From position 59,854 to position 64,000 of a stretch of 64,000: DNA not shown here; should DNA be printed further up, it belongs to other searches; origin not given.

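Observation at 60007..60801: The Rhs tip looks like a lipase/esterase-type Ser hydrolase matched with periplasm-directed immunity proteins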

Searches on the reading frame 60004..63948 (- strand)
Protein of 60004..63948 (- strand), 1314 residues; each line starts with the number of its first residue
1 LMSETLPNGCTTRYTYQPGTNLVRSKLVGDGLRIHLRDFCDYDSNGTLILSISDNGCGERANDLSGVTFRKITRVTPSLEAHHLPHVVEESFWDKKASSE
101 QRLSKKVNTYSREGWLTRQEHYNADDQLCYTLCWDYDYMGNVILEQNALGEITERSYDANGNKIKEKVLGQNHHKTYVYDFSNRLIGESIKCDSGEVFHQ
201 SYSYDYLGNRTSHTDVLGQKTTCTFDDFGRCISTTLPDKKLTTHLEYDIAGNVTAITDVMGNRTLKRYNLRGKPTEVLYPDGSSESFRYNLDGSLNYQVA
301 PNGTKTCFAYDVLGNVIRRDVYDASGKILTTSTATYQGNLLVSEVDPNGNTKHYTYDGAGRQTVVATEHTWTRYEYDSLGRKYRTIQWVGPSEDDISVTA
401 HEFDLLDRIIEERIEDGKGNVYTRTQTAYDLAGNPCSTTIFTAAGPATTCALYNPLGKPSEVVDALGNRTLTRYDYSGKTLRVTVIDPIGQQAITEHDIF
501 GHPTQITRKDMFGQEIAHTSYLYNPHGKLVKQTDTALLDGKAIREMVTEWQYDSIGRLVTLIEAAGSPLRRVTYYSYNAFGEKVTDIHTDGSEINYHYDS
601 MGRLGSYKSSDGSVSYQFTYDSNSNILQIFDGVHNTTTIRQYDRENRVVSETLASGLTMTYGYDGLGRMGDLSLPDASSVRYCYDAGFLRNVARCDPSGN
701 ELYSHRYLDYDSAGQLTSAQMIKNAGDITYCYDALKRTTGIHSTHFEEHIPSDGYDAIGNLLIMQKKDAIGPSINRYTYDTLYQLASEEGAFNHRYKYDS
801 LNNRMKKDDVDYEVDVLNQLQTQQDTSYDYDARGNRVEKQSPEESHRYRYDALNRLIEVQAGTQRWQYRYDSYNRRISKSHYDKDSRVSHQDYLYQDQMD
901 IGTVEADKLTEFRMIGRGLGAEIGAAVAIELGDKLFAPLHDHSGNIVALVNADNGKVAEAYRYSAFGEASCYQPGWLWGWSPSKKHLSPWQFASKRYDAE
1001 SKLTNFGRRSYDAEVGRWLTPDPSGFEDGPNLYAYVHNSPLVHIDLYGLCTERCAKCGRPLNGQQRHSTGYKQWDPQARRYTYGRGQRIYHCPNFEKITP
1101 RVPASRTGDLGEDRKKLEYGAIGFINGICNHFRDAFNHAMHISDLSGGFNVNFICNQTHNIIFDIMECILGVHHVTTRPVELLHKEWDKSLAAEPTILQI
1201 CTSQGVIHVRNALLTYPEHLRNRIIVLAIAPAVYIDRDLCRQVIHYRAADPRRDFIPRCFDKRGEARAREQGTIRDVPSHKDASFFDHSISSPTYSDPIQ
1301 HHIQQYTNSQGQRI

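Call 3: search_protein_families(library=pfam, proteins=[window:60004-63948:-], max_evalue=1)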
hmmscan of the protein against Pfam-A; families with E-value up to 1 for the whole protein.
window:60004-63948:- (1314 aa): 4 families
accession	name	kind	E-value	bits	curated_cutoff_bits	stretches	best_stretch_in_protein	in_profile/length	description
PF05593.20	RHS_repeat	-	1.6e-53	178.6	22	11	338-365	5-31/38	RHS Repeat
PF05095.17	DUF687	-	0.0061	15.6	25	1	1122-1268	38-179/537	Protein of unknown function (DUF687)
PF19474.4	DUF6011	-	0.028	14.4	26.6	1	1046-1061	3-18/37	Family of unknown function (DUF6011)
PF13408.12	Zn_ribbon_recom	-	0.59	11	25.3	0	1053-1093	7-40/58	Recombinase zinc beta ribbon domain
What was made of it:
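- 60802..64000 (-): Rhs core (RHS/YD repeats), cut by the window end. It ends with the cleavage-type motif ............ The full protein is 1830 aa with an N-terminal Sec-type signal peptide and DUF6531; both lie outside the window. Pfam RHS_repeat 1.6e-53 (call 3).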
